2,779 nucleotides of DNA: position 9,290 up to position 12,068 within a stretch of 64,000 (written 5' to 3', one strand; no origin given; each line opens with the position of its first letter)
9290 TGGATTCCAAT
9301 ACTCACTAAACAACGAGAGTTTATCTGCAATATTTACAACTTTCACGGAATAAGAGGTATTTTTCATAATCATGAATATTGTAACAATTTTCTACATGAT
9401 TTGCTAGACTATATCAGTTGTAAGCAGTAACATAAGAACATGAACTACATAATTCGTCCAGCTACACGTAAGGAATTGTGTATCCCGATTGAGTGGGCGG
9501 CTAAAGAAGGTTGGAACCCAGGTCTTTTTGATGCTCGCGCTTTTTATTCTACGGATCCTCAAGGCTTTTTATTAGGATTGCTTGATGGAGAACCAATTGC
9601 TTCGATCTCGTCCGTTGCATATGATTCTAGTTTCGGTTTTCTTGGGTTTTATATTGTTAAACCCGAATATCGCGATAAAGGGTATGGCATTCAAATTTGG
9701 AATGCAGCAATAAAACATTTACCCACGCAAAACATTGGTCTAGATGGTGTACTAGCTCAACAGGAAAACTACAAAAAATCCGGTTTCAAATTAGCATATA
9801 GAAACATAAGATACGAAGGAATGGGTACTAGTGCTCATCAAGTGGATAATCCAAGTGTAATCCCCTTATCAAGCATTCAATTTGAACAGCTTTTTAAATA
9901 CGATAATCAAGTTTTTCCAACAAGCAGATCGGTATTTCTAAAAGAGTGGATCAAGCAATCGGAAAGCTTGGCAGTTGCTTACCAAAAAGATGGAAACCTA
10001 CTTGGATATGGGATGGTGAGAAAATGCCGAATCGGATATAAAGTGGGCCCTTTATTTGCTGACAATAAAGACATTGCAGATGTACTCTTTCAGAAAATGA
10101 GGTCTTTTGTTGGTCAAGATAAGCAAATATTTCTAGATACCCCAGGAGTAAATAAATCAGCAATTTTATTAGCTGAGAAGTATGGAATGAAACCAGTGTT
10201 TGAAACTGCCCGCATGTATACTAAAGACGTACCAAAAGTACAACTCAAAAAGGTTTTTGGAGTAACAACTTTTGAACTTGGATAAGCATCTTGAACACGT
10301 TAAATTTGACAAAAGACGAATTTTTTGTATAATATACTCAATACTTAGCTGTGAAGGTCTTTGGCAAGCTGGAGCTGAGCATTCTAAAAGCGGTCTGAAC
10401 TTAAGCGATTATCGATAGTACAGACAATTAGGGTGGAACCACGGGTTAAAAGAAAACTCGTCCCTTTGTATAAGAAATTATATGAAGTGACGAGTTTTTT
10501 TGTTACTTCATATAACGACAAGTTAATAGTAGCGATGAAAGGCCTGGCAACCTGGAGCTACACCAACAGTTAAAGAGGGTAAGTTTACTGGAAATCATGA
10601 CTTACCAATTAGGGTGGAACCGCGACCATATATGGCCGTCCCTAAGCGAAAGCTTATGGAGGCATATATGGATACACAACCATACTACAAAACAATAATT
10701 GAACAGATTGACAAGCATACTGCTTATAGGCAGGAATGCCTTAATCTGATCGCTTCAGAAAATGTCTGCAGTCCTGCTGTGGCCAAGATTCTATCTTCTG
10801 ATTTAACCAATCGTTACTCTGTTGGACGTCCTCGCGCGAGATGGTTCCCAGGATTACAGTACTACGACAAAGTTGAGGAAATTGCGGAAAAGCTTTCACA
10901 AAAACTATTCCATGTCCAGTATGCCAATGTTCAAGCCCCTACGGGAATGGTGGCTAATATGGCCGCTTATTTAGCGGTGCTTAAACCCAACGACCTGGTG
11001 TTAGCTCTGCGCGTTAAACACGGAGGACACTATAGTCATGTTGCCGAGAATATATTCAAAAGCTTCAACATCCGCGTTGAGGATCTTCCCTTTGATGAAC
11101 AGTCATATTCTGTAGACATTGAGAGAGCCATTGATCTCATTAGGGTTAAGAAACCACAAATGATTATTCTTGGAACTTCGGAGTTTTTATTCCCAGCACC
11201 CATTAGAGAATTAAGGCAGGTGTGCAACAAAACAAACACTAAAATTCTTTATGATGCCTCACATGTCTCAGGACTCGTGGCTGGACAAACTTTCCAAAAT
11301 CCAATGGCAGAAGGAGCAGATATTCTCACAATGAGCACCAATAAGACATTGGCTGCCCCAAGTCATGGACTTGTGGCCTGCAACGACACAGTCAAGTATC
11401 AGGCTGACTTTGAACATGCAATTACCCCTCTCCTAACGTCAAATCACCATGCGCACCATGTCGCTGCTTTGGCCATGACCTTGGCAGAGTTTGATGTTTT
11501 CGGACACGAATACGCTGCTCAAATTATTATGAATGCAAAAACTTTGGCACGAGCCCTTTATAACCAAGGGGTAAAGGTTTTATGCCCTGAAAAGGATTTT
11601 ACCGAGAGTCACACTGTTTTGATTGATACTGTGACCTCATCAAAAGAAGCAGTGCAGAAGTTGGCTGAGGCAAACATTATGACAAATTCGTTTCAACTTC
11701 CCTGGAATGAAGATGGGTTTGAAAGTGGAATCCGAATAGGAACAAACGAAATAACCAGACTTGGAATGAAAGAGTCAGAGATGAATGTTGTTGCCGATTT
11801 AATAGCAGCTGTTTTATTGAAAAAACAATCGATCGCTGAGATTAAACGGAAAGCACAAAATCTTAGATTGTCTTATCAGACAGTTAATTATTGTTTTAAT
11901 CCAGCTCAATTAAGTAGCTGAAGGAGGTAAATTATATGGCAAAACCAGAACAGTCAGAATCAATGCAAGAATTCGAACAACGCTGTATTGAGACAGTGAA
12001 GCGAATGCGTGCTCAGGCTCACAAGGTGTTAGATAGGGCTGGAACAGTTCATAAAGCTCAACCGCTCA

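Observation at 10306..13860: Tandem glycine T-box leader driving glyA, an unknown ORF and glyQS inside a phage structural region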

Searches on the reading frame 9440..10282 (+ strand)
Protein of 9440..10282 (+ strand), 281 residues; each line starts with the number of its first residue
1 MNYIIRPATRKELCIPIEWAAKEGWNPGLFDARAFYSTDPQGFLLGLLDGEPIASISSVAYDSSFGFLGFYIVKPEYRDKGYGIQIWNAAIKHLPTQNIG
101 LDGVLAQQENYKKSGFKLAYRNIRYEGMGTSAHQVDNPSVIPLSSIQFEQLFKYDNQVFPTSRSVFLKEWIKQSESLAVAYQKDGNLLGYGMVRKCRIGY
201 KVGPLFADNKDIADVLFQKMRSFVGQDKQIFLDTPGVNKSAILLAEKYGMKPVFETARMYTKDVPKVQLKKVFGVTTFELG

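Call 7: search_protein_families(library=pfam, proteins=[window:9440-10282:+])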
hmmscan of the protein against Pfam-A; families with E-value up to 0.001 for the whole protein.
window:9440-10282:+ (281 aa): 4 families
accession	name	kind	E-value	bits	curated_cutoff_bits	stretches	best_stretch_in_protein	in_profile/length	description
PF18014.7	Acetyltransf_18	-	3.9e-32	111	22.7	1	152-274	2-124/124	Acetyltransferase (GNAT) domain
PF00583.31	Acetyltransf_1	-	7.2e-12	46.1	20.7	1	21-101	11-98/116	Acetyltransferase (GNAT) family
PF13673.13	Acetyltransf_10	-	4.9e-06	27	23.6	1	42-124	31-115/128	Acetyltransferase (GNAT) domain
PF13508.13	Acetyltransf_7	-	6.4e-05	23.7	27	1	47-117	9-83/84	Acetyltransferase (GNAT) domain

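Call 18: search_protein_families(library=ncbifam, proteins=[window:9440-10282:+], max_evalue=0.01)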
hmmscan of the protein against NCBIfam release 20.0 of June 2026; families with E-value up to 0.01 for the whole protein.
window:9440-10282:+ (281 aa): 0 families

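Call 19: search_protein_families(library=phrogs, proteins=[window:9440-10282:+], max_evalue=0.001)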
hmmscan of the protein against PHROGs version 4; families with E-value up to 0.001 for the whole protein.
window:9440-10282:+ (281 aa): 2 families
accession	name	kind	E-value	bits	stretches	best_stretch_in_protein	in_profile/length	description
phrog_1249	-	other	1.5e-06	29.1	0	41-98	59-122/180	acetyltransferase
phrog_3810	-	other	0.00082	20.4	0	55-123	74-149/155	acetyltransferase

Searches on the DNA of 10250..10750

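Call 4: search_rna_families(source=window, start=10250, end=10750, threshold=evalue, max_evalue=10, show_alignments=6)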
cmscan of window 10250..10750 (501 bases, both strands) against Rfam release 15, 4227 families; matches with E-value up to 10: 13.
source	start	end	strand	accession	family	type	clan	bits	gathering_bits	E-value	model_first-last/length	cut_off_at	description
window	10526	10646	+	RF00230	T-box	Cis-reg; leader;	-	46.6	93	3.5e-09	1-219/219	no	T-box leader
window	10282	10468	+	RF00230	T-box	Cis-reg; leader;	-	40.2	93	1.5e-07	1-219/219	no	T-box leader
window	10447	10504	+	RF04225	MIR7502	Gene; miRNA;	-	26.2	71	0.81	1-143/143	no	MIR7502 microRNA precursor family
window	10445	10505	-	RF02445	SpR14_sRNA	Gene; sRNA;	-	25.5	50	0.24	8-68/80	no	Streptococcus sRNA SpR14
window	10310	10362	-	RF01414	Dicty_Class_I_RNA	Gene;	-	19.3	41.5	0.55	1-56/56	no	Class I RNA from Dictyostelium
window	10478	10515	+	RF03789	MIR5269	Gene; miRNA;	-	17.6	60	2.2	1-80/80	no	MIR5269 microRNA precursor family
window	10433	10511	+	RF04262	MIR1319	Gene; miRNA;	-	16.6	116.6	3.4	1-119/119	no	MIR1319 microRNA precursor family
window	10572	10639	+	RF01520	CC0734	Gene; sRNA;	-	15.8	45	4.9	1-95/95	no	caulobacter sRNA CC0734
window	10446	10503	+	RF04199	MIR6027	Gene; miRNA;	-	15.7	95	1.4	1-159/159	no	MIR6027 microRNA precursor family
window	10440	10511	+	RF04170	MIR7723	Gene; miRNA;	-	14.9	200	2.5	1-235/235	no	MIR7723 microRNA precursor family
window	10461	10525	+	RF01300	snoU49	Gene; snRNA; snoRNA; CD-box;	CL00062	13.7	35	8.7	1-65/65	no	Small nucleolar RNA U49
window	10437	10533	+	RF00398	SNORA15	Gene; snRNA; snoRNA; HACA-box;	-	13.7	47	9.2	1-137/137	no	Small nucleolar RNA SNORA15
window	10368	10439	+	RF01142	sR19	Gene; snRNA; snoRNA; CD-box;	-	13.6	45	0.85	1-63/63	no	Small nucleolar RNA sR19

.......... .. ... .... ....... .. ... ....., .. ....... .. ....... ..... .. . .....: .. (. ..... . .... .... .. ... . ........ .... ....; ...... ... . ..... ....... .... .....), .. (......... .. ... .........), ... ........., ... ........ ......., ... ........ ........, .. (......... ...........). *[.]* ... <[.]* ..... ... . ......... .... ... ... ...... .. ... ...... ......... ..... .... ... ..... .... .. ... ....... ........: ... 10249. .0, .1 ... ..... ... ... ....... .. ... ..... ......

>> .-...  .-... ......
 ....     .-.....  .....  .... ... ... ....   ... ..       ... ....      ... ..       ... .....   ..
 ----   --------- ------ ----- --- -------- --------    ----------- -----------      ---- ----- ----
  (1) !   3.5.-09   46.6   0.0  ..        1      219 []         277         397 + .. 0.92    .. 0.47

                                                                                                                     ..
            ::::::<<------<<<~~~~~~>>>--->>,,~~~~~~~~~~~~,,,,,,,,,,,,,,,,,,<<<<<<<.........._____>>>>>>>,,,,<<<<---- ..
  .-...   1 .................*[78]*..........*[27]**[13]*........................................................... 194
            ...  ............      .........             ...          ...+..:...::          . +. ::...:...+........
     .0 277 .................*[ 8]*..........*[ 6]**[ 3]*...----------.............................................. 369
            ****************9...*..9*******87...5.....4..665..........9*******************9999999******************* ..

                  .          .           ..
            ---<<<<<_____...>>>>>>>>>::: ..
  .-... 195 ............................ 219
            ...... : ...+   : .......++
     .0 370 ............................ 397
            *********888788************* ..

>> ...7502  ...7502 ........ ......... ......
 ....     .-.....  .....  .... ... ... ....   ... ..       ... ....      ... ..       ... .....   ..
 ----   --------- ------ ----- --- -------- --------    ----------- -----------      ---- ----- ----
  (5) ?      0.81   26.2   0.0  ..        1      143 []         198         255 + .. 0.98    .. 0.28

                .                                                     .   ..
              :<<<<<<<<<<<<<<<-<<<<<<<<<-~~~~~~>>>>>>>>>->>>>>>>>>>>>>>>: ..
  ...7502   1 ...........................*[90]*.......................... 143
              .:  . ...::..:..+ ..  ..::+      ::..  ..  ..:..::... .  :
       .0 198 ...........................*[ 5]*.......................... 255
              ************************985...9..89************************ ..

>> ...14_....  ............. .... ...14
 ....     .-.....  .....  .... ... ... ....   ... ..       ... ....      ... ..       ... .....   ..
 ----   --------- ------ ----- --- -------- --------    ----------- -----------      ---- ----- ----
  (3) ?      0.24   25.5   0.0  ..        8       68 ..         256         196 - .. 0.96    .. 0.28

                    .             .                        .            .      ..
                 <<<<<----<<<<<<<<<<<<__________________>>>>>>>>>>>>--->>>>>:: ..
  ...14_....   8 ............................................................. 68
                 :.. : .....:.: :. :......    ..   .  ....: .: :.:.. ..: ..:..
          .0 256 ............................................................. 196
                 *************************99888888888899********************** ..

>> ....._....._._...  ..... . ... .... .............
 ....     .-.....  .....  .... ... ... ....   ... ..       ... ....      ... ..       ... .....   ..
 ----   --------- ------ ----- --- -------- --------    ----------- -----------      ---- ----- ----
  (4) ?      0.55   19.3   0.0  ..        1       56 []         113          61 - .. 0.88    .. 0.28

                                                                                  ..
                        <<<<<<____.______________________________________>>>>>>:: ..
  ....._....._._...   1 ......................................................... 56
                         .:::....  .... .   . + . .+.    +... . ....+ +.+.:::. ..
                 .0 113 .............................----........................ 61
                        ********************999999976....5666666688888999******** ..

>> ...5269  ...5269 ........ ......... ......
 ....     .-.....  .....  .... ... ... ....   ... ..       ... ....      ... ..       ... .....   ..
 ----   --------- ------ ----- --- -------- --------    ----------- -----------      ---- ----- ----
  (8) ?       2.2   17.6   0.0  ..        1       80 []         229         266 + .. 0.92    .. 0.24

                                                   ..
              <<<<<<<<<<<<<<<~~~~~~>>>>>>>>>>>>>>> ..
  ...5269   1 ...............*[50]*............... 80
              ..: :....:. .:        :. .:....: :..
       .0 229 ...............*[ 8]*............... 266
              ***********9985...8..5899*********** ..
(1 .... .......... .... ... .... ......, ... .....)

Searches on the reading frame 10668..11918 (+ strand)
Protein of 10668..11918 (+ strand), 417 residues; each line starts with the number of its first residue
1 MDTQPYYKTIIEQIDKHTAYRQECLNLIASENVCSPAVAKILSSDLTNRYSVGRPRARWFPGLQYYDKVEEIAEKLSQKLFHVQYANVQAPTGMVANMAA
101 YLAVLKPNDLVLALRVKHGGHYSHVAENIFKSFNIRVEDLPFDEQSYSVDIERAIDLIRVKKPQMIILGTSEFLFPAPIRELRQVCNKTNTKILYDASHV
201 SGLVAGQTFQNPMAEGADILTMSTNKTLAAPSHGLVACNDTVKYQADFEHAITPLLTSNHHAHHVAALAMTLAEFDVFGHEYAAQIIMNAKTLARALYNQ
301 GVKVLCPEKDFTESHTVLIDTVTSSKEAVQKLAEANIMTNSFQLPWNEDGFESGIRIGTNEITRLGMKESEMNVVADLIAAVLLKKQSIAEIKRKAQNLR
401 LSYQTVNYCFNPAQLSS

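Call 7: search_protein_families(library=pfam, proteins=[window:10668-11918:+])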
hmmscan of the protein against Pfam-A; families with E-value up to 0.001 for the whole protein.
window:10668-11918:+ (417 aa): 3 families
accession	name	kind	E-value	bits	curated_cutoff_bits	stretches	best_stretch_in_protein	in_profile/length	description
PF00464.25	SHMT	-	6.4e-64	216.4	27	1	9-379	7-399/399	Serine hydroxymethyltransferase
PF00155.27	Aminotran_1_2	-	4.4e-09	36.4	19.7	1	70-338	49-329/361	Aminotransferase class I and II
PF01212.27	Beta_elim_lyase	-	4.1e-07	30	27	1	78-371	42-257/288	Beta-eliminating lyase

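Call 18: search_protein_families(library=ncbifam, proteins=[window:10668-11918:+], max_evalue=0.01)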
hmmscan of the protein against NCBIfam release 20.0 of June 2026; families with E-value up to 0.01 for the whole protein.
window:10668-11918:+ (417 aa): 15 families
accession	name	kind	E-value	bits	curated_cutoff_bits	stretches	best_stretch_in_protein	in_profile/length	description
NF000586.1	PRK00011.1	subfamily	1.2e-113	380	335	1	9-405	3-403/404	serine hydroxymethyltransferase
TIGR04506.1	F_threo_transal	equivalog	4.2e-70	237.2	650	1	10-413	6-411/609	fluorothreonine transaldolase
NF010094.0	PRK13580.1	equivalog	6.6e-54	183.3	735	2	110-391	170-453/496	glycine hydroxymethyltransferase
NF005871.0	PRK07811.1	equivalog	1.5e-07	30.3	513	1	76-232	66-213/389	cystathionine gamma-synthase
NF005047.0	PRK06460.1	equivalog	1.9e-06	27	501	1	72-230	46-195/376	hypothetical protein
NF005394.0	PRK06939.1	equivalog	4.8e-06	25.6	460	1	177-346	191-359/397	glycine C-acetyltransferase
NF043007.1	CysBLyMetC_Staph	equivalog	2.5e-05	23.4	700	1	80-237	63-206/378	cystathionine beta-lyase MetC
TIGR02080.1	O_succ_thio_ly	equivalog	9.7e-05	21.2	504.55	1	87-232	69-203/382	cystathionine gamma-synthase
NF006463.0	PRK08861.1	equivalog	0.00022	20.3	670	1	91-232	75-205/388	O-succinylhomoserine (thiol)-lyase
NF005961.0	PRK08045.1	equivalog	0.00047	18.9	690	1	88-233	71-205/386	cystathionine gamma-synthase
NF009709.0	PRK13238.1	subfamily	0.00096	18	285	1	213-320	247-353/463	tryptophanase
TIGR01822.1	2am3keto_CoA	equivalog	0.0011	18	493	1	177-347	187-356/393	glycine C-acetyltransferase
TIGR00858.1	bioF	equivalog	0.0037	16.1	426.45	0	177-343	168-333/365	8-amino-7-oxononanoate synthase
TIGR01325.1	O_suc_HS_sulf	equivalog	0.0037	15.9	510.05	1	88-229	73-203/380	O-succinylhomoserine sulfhydrylase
NF005526.0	PRK07179.1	equivalog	0.0054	15.3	428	1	177-304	198-326/407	alpha-hydroxyketone-type quorum-sensing autoinducer synthase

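Call 19: search_protein_families(library=phrogs, proteins=[window:10668-11918:+], max_evalue=0.001)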
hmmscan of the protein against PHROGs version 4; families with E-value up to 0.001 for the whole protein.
window:10668-11918:+ (417 aa): 1 family
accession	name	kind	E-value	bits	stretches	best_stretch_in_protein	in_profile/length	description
phrog_9968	-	other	3e-68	231.8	1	10-402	9-406/412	methyltransferase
